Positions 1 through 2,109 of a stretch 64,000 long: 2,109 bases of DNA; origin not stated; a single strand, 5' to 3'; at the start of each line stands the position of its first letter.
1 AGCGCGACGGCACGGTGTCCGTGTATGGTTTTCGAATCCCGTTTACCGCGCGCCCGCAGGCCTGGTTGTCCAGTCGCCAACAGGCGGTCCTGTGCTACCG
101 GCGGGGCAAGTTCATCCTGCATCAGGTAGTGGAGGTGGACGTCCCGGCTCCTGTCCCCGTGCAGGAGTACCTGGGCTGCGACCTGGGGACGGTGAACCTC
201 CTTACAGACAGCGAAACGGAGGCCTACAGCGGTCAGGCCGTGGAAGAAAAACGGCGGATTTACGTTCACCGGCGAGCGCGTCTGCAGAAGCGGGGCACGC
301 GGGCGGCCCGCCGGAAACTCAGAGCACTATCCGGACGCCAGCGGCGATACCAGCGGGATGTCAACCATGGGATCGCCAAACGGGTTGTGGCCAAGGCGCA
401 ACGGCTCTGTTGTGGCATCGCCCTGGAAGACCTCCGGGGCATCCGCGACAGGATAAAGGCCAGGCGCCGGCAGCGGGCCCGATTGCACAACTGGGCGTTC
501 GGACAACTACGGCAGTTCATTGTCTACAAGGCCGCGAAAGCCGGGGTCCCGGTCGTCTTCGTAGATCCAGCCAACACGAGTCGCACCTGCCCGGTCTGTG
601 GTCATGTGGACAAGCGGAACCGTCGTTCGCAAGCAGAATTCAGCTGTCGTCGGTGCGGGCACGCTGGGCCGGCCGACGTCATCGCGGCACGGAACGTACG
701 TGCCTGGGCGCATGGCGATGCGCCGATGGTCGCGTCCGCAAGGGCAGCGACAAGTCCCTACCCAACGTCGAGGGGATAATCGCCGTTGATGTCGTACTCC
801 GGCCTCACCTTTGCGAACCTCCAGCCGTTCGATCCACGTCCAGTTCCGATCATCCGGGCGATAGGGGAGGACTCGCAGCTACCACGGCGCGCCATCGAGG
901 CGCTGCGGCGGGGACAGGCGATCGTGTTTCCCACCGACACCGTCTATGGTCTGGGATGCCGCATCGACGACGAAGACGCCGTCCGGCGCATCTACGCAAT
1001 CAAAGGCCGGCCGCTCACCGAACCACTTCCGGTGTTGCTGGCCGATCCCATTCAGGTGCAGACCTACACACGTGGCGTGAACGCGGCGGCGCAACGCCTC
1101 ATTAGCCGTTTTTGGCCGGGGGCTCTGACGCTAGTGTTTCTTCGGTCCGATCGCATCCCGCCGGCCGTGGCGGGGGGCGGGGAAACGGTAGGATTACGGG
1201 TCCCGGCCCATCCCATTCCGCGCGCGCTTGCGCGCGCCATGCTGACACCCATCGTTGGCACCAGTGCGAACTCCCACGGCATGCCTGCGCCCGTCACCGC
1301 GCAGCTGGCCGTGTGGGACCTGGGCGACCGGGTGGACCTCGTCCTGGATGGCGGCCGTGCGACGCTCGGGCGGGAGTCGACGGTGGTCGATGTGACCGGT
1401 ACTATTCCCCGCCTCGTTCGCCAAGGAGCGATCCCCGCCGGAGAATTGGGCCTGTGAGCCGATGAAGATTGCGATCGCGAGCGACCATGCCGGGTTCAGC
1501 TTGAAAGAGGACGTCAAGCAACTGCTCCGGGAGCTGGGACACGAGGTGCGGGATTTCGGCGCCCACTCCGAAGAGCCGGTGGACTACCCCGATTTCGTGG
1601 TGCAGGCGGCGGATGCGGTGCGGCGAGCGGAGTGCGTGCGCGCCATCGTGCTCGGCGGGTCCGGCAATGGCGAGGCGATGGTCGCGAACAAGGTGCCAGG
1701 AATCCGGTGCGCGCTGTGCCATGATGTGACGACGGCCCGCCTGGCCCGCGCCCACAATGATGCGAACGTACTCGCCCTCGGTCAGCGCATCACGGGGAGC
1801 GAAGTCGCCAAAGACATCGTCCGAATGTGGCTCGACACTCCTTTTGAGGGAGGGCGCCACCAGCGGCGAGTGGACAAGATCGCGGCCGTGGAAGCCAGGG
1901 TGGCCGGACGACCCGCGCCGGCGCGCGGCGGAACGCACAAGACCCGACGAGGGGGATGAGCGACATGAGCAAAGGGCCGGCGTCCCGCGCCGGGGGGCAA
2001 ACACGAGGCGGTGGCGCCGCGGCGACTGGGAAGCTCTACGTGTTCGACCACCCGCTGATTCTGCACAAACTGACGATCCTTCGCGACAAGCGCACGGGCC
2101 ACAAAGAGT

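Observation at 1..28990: Two diverged TnpB-only (IS1341-like) elements in inverted orientation bracketing ~27 kb of housekeeping genes, with the omega-RNA embedded in the tnpB 3' end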

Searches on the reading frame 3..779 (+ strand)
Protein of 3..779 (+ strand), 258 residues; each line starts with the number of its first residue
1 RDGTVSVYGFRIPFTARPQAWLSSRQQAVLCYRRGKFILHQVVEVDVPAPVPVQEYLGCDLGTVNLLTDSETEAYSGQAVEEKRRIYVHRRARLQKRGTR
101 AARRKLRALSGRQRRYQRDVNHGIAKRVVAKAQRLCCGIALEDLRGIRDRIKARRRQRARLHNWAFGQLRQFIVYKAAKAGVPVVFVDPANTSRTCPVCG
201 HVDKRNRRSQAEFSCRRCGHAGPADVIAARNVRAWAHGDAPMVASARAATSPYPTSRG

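Call 9: search_protein_families(library=pfam, proteins=[window:3-779:+], max_evalue=0.01)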
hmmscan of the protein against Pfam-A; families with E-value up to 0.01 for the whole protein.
window:3-779:+ (258 aa): 3 families
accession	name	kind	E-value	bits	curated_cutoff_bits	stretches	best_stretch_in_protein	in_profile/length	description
PF07282.18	Cas12f1-like_TNB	-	1.3e-22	80.1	26.3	1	166-232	1-60/60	Cas12f1-like, TNB domain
PF01385.25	OrfB_IS605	-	5e-08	33.6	30.5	1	40-134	1-105/120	Probable transposase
PF08271.17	Zn_Ribbon_TF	-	0.0013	18.7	29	1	195-220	2-27/43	TFIIB zinc-binding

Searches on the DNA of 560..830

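Call 68: search_rna_families(source=window, start=560, end=830, threshold=evalue, max_evalue=10)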
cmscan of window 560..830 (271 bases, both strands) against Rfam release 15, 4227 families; matches with E-value up to 10: 0.
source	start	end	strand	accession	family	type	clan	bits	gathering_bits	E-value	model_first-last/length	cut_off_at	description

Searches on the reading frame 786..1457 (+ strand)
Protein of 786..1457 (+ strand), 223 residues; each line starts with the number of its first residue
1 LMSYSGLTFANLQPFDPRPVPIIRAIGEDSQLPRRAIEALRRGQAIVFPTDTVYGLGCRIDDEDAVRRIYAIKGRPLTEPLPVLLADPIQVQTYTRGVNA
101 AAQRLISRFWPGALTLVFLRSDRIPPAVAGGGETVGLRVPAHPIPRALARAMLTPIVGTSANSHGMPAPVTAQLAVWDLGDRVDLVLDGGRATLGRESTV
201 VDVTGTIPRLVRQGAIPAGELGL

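Call 9: search_protein_families(library=pfam, proteins=[window:786-1457:+], max_evalue=0.01)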
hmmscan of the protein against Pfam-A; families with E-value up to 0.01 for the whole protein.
window:786-1457:+ (223 aa): 1 family
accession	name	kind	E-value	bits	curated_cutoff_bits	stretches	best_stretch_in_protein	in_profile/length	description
PF01300.24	Sua5_yciO_yrdC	-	2.5e-56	190.4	25.1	1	38-214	1-178/178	Telomere recombination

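Call 37: find_homologous_proteins(query=window:789-1457:+, max_evalue=1e-40)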
Query window:789-1457:+ (222 aa): 1055 proteins with E <= 1e-40 among 8000 candidates; the best 120 are listed.
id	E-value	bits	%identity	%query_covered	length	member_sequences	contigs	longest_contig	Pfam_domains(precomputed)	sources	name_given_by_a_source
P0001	6.9e-130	449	94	100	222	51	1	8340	PF01300.25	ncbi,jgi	-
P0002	2.6e-126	438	91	100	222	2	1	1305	PF01300.25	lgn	-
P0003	4.8e-125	434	91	100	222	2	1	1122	PF01300.25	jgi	jgi:L-threonylcarbamoyladenylate synthase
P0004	1.8e-112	392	81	100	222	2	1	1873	PF01300.25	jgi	jgi:L-threonylcarbamoyladenylate synthase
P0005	7.1e-107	374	77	100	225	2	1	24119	PF01300.25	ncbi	-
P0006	4.7e-104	365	75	100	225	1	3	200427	PF01300.25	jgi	jgi:L-threonylcarbamoyladenylate synthase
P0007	9.6e-104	364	87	86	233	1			PF01300.25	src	-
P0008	1.1e-103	364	77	100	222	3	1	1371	PF01300.25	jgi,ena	-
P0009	2.8e-101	356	73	100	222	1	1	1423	PF01300.25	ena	-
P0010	7.8e-101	354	75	100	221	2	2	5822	PF01300.25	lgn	-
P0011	1.7e-99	350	73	100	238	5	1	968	PF01300.25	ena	-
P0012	3.4e-99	349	73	100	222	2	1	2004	PF01300.25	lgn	-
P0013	8.5e-97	341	73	100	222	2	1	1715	PF01300.25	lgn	-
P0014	3.3e-96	339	73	100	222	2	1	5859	PF01300.25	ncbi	-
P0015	7.4e-96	338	72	100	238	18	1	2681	PF01300.25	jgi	-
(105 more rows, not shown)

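Call 38: find_encoding_contigs(protein=P0001, flank=3000, max_places=6)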
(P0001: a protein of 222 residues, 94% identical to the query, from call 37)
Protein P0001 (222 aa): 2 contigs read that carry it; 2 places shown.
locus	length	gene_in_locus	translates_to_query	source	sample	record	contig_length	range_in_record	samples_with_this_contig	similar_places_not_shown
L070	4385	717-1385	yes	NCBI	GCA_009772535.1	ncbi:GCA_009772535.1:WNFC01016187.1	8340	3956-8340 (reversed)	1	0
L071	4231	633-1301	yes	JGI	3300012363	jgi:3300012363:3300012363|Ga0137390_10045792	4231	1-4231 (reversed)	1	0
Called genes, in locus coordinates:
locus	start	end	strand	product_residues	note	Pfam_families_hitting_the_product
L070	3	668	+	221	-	?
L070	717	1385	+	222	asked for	PF01300:Sua5_yciO_yrdC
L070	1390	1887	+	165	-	PF02502:LacAB_rpiB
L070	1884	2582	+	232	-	PF14681:UPRTase, PF00156:Pribosyltran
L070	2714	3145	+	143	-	PF00383:dCMP_cyt_deam_1, PF14437:MafB19-deam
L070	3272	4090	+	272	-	PF01386:Ribosomal_L25p, PF14693:Ribosomal_TL5_C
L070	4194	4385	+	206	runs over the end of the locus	PF01195:Pept_tRNA_hydro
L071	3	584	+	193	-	?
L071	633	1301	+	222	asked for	PF01300:Sua5_yciO_yrdC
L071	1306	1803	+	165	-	PF02502:LacAB_rpiB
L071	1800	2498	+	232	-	PF14681:UPRTase, PF00156:Pribosyltran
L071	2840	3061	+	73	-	PF00383:dCMP_cyt_deam_1 (weak), PF14437:MafB19-deam (weak)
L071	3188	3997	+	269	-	PF01386:Ribosomal_L25p, PF14693:Ribosomal_TL5_C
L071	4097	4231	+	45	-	?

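Call 39: find_encoding_contigs(protein=P0005, flank=3000, max_places=4)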
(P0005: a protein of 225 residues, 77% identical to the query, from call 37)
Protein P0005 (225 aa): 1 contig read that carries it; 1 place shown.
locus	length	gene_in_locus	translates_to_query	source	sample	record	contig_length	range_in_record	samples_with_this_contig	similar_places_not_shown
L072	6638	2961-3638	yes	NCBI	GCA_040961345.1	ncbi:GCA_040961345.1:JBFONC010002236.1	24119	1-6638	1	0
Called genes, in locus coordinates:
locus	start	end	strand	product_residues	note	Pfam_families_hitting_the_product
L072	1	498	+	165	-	?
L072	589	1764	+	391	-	PF01385:OrfB_IS605 (weak), PF07282:Cas12f1-like_TNB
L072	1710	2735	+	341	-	PF01548:DEDD_Tnp_IS110, PF02371:Transposase_20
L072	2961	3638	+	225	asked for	PF01300:Sua5_yciO_yrdC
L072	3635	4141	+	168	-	PF02502:LacAB_rpiB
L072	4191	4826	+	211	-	PF14681:UPRTase, PF00156:Pribosyltran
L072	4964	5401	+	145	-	PF00383:dCMP_cyt_deam_1, PF14437:MafB19-deam, PF14439:Bd3614-deam (weak)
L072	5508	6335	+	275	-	PF01386:Ribosomal_L25p, PF14693:Ribosomal_TL5_C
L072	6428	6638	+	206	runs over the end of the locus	PF01195:Pept_tRNA_hydro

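Call 40: find_encoding_contigs(protein=P0006, flank=3000, max_places=4)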
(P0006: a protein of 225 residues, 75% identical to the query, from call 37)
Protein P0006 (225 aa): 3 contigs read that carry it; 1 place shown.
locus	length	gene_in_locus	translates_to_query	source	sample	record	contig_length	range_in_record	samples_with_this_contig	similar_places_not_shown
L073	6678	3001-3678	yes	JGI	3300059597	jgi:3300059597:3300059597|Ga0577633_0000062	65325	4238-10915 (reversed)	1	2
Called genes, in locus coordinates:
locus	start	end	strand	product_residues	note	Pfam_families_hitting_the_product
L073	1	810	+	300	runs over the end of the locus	PF07136:DUF1385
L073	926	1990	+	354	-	PF03462:PCRF, PF00472:RF-1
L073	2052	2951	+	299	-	PF17827:PrmC_N, PF01170:UPF0020 (weak), PF05175:MTS, PF06325:PrmA (weak), PF08241:Methyltransf_11 (weak), PF08242:Methyltransf_12 (weak), PF13649:Methyltransf_25, PF13847:Methyltransf_31, +1 more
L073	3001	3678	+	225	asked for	PF01300:Sua5_yciO_yrdC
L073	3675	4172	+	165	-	PF02502:LacAB_rpiB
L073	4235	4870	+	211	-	PF14681:UPRTase, PF00156:Pribosyltran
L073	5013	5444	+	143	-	PF00383:dCMP_cyt_deam_1, PF14437:MafB19-deam, PF14439:Bd3614-deam (weak)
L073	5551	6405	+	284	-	PF01386:Ribosomal_L25p, PF14693:Ribosomal_TL5_C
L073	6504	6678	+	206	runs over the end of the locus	PF01195:Pept_tRNA_hydro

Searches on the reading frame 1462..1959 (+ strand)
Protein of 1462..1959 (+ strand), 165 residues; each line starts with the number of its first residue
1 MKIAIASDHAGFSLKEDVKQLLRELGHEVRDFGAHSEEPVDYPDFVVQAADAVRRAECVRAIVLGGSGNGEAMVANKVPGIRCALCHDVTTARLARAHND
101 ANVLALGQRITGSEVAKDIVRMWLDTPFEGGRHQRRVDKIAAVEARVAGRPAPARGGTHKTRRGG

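Call 32: find_encoding_contigs(protein=window:1462-1959:+, flank=10000, max_places=10)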
Protein window:1462-1959:+ (165 aa): 2 contigs read that carry it; 2 places shown.
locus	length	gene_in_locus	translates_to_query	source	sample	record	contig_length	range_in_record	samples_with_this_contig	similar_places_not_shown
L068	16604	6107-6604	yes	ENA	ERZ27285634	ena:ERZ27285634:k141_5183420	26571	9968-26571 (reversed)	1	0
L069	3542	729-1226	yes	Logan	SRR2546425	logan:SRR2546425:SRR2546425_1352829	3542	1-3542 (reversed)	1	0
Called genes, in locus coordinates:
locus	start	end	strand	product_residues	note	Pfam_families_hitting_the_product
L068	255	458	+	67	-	PF01197:Ribosomal_L31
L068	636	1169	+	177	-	PF00265:TK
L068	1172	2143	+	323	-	PF07136:DUF1385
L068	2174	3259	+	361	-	PF03462:PCRF, PF00472:RF-1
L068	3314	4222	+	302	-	PF17827:PrmC_N, PF01170:UPF0020 (weak), PF02384:N6_Mtase (weak), PF06325:PrmA (weak), PF05175:MTS, PF08241:Methyltransf_11 (weak), PF13649:Methyltransf_25, PF13847:Methyltransf_31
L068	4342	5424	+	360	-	PF01385:OrfB_IS605, PF07282:Cas12f1-like_TNB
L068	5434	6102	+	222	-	PF01300:Sua5_yciO_yrdC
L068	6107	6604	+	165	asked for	PF02502:LacAB_rpiB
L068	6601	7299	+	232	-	PF14681:UPRTase, PF00156:Pribosyltran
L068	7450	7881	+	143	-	PF00383:dCMP_cyt_deam_1, PF14437:MafB19-deam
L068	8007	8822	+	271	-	PF01386:Ribosomal_L25p, PF14693:Ribosomal_TL5_C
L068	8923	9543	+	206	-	PF01195:Pept_tRNA_hydro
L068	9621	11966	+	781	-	PF03030:H_PPase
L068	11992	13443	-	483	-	PF11741:AMIN (weak), PF09992:NAGPA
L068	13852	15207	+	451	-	PF13551:HTH_29 (weak), PF13565:HTH_32 (weak)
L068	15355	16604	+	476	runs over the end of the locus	PF01656:CbiA, PF13500:AAA_26, PF07685:GATase_3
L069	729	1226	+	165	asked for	PF02502:LacAB_rpiB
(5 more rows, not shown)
